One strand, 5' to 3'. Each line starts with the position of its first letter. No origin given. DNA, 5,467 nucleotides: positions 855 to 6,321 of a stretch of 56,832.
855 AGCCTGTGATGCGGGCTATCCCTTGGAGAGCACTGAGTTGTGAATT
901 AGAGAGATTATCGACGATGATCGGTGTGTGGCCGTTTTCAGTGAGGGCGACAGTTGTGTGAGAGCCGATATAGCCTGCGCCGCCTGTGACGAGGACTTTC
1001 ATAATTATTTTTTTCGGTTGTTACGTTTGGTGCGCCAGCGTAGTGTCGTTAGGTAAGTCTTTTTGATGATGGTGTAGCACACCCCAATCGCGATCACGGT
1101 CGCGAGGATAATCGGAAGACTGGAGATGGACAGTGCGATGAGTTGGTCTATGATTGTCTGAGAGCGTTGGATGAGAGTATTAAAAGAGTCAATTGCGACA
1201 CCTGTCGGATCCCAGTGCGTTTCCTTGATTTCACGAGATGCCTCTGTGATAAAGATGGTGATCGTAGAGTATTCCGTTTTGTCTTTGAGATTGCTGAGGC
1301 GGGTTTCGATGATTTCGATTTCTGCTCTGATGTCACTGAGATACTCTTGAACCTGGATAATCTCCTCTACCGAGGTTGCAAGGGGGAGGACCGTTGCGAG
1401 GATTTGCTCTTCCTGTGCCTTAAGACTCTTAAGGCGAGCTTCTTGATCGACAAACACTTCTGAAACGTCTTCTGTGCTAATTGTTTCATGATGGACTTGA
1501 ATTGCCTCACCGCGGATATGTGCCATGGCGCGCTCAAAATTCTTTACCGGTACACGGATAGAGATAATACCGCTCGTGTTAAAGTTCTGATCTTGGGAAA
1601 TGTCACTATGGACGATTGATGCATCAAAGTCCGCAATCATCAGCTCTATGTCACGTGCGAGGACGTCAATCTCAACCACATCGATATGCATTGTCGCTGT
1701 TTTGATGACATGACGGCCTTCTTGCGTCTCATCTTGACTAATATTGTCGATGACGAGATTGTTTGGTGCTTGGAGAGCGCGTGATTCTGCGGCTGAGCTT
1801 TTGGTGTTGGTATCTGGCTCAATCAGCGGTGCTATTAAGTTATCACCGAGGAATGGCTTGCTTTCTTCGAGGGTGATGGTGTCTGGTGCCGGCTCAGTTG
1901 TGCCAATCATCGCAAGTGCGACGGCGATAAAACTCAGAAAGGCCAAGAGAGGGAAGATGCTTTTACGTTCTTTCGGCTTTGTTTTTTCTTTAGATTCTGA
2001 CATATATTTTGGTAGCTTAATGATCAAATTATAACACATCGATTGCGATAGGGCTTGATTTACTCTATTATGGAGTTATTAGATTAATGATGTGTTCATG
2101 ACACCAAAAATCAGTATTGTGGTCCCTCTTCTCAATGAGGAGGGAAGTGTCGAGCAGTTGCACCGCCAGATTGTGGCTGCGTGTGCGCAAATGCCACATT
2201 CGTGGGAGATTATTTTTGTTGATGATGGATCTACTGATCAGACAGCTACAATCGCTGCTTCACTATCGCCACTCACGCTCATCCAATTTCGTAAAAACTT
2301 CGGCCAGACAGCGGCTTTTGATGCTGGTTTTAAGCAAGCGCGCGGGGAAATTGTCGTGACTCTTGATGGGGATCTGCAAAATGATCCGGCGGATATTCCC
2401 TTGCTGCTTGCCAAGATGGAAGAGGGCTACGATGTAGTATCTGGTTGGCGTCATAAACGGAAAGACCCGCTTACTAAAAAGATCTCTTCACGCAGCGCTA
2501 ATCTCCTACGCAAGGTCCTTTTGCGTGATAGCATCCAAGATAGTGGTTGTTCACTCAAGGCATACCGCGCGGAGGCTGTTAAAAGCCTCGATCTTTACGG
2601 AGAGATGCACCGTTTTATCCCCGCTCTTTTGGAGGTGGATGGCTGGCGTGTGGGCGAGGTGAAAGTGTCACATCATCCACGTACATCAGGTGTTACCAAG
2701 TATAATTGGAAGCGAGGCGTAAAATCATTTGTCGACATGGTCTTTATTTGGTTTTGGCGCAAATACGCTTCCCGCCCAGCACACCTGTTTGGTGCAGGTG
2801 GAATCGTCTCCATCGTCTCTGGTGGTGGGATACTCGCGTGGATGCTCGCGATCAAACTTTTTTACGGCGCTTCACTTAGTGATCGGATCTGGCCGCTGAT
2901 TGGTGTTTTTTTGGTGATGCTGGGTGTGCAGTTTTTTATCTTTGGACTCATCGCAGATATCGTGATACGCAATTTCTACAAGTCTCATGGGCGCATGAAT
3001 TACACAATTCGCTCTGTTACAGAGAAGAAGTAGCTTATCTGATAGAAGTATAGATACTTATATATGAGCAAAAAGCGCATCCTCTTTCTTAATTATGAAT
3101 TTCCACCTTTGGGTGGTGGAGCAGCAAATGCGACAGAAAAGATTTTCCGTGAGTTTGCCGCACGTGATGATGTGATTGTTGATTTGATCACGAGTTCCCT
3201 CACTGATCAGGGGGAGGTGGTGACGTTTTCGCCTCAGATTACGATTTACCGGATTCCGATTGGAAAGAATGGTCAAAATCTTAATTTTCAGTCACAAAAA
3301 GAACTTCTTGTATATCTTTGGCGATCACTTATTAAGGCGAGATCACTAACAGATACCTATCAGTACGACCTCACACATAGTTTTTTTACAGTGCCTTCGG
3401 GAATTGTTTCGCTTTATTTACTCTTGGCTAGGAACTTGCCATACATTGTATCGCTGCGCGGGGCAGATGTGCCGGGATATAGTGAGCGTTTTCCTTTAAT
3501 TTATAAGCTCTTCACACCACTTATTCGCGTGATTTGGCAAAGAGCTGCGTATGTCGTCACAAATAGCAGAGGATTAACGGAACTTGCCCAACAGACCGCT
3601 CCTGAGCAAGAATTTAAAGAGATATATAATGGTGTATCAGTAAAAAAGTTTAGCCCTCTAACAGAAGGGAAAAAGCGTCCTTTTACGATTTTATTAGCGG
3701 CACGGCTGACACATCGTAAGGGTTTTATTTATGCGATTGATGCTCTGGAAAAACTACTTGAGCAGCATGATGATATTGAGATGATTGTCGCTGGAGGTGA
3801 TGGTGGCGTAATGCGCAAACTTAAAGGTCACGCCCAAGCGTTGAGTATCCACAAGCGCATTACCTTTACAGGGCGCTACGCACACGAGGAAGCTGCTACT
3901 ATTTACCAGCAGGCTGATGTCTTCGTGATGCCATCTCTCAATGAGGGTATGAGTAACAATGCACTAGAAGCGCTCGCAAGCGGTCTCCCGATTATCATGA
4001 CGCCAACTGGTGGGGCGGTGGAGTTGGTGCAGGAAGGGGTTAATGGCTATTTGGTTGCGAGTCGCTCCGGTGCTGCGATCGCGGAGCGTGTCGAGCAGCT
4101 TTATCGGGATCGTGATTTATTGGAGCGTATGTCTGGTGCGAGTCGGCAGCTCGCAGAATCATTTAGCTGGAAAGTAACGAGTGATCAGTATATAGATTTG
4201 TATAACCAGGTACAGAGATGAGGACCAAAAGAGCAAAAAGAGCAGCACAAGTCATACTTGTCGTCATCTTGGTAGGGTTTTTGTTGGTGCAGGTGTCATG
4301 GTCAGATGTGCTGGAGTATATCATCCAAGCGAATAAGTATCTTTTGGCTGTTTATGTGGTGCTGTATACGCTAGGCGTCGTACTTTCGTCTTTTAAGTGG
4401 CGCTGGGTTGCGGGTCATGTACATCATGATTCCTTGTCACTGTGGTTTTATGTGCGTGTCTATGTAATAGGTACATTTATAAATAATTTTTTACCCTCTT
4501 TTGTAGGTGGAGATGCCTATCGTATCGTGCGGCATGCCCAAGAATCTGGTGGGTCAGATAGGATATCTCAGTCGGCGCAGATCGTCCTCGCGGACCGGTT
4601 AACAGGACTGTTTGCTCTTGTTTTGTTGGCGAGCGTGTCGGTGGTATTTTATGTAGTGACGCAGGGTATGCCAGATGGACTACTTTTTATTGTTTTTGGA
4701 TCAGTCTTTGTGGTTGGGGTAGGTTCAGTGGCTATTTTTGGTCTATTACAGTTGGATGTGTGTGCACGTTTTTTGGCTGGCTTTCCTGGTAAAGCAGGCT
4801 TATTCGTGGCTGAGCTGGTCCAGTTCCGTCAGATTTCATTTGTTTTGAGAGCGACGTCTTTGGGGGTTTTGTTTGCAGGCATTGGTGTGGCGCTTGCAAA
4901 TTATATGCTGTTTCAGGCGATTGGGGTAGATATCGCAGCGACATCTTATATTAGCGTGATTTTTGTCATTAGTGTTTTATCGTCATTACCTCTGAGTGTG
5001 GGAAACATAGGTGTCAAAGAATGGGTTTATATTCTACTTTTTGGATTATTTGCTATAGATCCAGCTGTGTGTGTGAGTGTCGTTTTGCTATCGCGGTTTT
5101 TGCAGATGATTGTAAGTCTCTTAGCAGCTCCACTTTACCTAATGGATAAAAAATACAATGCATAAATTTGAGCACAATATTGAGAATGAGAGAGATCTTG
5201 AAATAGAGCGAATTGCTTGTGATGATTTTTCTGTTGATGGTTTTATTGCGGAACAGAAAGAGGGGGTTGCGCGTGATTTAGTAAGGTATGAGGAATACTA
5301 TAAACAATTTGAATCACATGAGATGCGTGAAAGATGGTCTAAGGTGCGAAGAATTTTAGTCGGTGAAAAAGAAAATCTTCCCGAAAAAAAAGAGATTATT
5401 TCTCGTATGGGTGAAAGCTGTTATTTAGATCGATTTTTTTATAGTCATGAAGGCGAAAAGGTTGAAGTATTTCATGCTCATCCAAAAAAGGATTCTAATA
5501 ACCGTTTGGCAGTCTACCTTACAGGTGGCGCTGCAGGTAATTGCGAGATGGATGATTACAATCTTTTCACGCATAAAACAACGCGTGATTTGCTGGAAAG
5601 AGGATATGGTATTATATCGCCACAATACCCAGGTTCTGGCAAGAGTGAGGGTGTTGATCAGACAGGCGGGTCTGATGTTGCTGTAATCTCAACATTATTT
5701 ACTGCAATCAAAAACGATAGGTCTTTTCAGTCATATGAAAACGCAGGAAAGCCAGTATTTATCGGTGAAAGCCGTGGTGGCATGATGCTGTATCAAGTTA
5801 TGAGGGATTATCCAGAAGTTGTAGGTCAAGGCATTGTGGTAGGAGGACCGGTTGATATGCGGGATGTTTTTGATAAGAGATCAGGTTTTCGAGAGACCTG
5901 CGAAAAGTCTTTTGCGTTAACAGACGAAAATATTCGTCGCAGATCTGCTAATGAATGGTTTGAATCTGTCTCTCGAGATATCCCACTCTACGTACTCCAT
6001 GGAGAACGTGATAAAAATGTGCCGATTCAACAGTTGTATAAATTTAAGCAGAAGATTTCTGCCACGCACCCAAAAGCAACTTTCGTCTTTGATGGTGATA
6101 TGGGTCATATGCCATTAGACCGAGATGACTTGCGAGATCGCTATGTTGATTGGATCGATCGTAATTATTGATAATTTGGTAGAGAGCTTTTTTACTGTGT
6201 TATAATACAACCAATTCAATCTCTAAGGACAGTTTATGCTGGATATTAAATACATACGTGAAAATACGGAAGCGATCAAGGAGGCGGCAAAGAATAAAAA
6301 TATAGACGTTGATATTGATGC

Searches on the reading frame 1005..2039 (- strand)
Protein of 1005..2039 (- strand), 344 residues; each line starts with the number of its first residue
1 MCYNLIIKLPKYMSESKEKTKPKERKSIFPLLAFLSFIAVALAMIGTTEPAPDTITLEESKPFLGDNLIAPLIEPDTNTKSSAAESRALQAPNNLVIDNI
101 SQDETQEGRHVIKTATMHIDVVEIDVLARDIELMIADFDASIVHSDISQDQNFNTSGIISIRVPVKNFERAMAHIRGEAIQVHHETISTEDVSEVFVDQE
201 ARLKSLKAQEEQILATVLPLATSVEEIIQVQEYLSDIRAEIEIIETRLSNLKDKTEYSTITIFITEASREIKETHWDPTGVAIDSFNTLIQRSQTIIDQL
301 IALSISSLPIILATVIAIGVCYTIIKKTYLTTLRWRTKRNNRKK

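Call 75: search_protein_families(library=pfam, proteins=[window:1005-2039:-], max_evalue=0.00001)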
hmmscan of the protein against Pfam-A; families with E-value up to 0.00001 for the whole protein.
window:1005-2039:- (344 aa): 1 family
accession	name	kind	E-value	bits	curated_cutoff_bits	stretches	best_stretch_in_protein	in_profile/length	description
PF14257.11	DUF4349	-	5.4e-37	127.7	27.7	1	109-320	1-210/213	Domain of unknown function (DUF4349)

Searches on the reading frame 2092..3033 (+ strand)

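Call 75: search_protein_families(library=pfam, proteins=[window:2092-3033:+], max_evalue=0.00001)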
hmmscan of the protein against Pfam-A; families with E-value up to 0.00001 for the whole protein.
window:2092-3033:+ (313 aa): 2 families
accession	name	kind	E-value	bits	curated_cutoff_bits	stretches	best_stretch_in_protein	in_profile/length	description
PF00535.33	Glycos_transf_2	-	8.6e-31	107.6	23.3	1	8-165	1-166/168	Glycosyl transferase family 2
PF10111.15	Glyco_tranf_2_2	-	5.2e-06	26.6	27.3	1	8-94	1-91/276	Glycosyltransferase like family 2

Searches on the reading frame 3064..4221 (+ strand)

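Call 75: search_protein_families(library=pfam, proteins=[window:3064-4221:+], max_evalue=0.00001)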
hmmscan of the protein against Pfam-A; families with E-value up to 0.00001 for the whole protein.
window:3064-4221:+ (385 aa): 6 families
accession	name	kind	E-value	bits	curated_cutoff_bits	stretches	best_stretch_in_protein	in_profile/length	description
PF00534.26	Glycos_transf_1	-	5.7e-38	130.6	26.4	1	203-362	12-171/172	Glycosyl transferases group 1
PF13692.12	Glyco_trans_1_4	-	5e-34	118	27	1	207-349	2-142/142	Glycosyl transferases group 1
PF20706.3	GT4-conflict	-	3.1e-16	59.8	26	1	160-372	146-381/385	Family 4 Glycosyltransferase in conflict systems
PF13579.12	Glyco_trans_4_4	-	6e-10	40.1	29.7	1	18-177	1-144/158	Glycosyl transferase 4-like domain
PF13439.12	Glyco_transf_4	-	2e-08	34.9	28.5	1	18-193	2-168/170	Glycosyltransferase Family 4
PF13524.12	Glyco_trans_1_2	-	4.8e-06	27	25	1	233-363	10-128/144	Glycosyl transferase-like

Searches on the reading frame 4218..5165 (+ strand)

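Call 75: search_protein_families(library=pfam, proteins=[window:4218-5165:+], max_evalue=0.00001)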
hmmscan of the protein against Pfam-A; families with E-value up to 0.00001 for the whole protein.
window:4218-5165:+ (315 aa): 1 family
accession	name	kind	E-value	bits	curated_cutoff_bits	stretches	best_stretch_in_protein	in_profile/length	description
PF03706.18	LPG_synthase_TM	-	4.9e-30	105.5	33.4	1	10-303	3-301/302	Lysylphosphatidylglycerol synthase TM region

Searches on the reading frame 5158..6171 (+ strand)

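Call 75: search_protein_families(library=pfam, proteins=[window:5158-6171:+], max_evalue=0.00001)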
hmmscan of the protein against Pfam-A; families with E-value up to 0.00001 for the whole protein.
window:5158-6171:+ (337 aa): 3 families
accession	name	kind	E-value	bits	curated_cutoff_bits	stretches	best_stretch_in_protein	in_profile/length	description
PF00326.27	Peptidase_S9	-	2.3e-10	40.7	22.6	1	193-335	60-208/213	Prolyl oligopeptidase family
PF00561.26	Abhydrolase_1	-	6.2e-08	33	25.8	0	255-320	185-241/245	alpha/beta hydrolase fold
PF12146.15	Hydrolase_4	-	3.9e-07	30.1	27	0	138-231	20-109/239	Serine aminopeptidase, S33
